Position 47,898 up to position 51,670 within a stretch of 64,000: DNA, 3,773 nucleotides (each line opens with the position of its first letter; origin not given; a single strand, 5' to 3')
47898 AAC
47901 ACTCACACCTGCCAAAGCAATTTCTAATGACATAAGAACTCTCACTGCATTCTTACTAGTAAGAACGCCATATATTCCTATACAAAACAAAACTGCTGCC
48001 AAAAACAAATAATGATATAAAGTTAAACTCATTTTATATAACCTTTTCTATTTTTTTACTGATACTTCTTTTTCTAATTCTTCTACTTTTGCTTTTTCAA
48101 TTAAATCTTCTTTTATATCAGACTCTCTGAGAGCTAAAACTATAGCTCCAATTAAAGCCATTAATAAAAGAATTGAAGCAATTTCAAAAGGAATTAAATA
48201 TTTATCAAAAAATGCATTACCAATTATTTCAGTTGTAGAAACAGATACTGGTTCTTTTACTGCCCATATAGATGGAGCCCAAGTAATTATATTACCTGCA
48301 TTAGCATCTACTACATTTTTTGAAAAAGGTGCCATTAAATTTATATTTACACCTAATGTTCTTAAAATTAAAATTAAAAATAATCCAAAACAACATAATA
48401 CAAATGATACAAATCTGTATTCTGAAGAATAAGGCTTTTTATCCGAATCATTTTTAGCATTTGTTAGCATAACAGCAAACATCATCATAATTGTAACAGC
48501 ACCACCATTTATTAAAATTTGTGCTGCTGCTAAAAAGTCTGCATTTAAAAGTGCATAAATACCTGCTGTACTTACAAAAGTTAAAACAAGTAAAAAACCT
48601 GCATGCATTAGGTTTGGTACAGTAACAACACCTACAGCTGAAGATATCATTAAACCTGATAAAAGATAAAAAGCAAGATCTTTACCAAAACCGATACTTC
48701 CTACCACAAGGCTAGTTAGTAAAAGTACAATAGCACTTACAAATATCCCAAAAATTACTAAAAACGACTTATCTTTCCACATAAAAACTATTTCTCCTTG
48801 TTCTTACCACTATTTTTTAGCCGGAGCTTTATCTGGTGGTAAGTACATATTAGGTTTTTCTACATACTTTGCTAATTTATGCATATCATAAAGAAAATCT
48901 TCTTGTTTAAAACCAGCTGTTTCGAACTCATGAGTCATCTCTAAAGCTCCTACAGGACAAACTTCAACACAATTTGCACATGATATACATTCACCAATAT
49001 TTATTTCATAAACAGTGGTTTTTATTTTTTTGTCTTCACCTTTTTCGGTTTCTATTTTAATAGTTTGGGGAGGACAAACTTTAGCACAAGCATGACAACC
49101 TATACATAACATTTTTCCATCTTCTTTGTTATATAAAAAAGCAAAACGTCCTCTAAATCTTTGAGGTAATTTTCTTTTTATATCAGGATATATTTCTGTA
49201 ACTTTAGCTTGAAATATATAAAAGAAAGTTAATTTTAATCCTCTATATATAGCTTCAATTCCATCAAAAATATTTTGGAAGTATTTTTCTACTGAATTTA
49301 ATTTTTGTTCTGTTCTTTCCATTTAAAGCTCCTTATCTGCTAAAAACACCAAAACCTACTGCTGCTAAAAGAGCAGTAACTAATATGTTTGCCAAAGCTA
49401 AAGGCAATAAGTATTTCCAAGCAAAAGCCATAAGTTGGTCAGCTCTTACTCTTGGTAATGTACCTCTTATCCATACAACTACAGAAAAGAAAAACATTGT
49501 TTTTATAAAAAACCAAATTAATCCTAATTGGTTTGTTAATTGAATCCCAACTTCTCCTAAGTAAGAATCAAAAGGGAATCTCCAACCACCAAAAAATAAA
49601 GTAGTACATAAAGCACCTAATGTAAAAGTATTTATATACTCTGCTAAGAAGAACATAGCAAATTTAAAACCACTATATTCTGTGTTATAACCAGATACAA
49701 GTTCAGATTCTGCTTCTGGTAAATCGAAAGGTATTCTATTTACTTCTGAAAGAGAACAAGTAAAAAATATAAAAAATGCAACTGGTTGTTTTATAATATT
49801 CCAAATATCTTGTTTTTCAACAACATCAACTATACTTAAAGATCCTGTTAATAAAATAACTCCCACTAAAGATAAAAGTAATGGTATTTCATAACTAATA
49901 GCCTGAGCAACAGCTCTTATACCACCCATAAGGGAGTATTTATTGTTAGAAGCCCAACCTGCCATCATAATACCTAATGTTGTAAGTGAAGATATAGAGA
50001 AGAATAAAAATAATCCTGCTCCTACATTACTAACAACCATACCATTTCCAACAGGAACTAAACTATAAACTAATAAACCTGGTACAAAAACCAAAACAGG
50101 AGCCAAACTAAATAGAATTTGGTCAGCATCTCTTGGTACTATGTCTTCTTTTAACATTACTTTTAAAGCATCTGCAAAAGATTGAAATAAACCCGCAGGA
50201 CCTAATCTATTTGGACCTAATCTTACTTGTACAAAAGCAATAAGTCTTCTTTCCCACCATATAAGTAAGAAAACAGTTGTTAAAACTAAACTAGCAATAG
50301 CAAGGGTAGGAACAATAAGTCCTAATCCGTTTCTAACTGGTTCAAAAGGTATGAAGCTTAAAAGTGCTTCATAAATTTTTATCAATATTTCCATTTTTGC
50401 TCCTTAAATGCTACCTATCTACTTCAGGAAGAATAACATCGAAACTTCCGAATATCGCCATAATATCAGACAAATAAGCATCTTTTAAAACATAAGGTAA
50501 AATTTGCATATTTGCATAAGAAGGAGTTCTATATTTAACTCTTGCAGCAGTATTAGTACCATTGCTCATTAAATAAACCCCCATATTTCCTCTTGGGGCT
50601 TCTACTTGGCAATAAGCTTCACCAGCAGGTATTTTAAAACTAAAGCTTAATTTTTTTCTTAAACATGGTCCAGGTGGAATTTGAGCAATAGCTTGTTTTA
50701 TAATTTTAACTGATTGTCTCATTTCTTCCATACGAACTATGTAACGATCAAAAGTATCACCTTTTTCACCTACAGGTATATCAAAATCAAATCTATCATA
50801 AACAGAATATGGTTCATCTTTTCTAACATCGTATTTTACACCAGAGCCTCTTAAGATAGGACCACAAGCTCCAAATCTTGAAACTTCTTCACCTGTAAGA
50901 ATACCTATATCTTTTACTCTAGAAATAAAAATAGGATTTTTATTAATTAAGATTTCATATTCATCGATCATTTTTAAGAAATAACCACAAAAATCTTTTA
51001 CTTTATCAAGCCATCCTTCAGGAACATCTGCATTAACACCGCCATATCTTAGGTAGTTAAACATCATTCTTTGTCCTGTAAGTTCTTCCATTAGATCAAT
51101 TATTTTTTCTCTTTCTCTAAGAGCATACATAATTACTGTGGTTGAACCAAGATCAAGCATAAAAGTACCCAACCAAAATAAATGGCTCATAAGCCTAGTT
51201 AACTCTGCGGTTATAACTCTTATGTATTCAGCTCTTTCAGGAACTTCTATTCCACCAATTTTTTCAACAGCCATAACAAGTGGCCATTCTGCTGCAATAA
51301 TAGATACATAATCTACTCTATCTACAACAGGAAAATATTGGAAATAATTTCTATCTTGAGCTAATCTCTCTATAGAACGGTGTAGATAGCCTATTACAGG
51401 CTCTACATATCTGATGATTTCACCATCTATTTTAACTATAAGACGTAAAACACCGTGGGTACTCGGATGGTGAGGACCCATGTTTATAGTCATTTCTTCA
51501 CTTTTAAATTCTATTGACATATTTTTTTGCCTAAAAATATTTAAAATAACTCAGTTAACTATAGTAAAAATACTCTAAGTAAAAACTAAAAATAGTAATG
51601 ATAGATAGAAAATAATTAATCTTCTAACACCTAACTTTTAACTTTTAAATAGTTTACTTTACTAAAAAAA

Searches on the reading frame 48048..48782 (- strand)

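Call 57: search_protein_families(library=pfam, proteins=[window:48048-48782:-], max_evalue=0.00001)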
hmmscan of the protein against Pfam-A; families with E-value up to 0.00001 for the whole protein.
window:48048-48782:- (244 aa): 1 family
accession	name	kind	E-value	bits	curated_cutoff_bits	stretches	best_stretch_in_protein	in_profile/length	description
PF00499.25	Oxidored_q3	-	1.9e-36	125.4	33.2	1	48-216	1-146/146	NADH-ubiquinone/plastoquinone oxidoreductase chain 6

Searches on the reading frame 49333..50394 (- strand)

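Call 57: search_protein_families(library=pfam, proteins=[window:49333-50394:-], max_evalue=0.00001)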
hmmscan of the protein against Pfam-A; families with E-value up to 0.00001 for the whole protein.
window:49333-50394:- (353 aa): 1 family
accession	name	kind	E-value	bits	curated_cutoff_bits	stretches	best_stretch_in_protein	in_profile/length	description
PF00146.26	NADHdh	-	5.3e-120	400.7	27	1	31-341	4-298/298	NADH dehydrogenase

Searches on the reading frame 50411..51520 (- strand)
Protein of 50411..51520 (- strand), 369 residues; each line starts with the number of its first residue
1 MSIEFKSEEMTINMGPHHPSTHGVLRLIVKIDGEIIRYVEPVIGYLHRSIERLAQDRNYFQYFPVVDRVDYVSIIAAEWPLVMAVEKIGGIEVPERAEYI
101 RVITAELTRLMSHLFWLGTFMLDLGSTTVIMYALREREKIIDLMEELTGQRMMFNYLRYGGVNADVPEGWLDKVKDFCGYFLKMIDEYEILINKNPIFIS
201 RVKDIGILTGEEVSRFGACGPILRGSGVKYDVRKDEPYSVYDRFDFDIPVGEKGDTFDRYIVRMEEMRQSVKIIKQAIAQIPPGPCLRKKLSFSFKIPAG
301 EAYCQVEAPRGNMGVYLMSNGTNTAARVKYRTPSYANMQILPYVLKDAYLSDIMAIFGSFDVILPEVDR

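Call 57: search_protein_families(library=pfam, proteins=[window:50411-51520:-], max_evalue=0.00001)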
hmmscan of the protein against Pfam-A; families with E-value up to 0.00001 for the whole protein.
window:50411-51520:- (369 aa): 1 family
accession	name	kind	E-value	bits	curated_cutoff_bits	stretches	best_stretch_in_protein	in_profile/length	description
PF00346.24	Complex1_49kDa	-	1.7e-97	326.1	24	2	123-290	1-168/271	Respiratory-chain NADH dehydrogenase, 49 Kd subunit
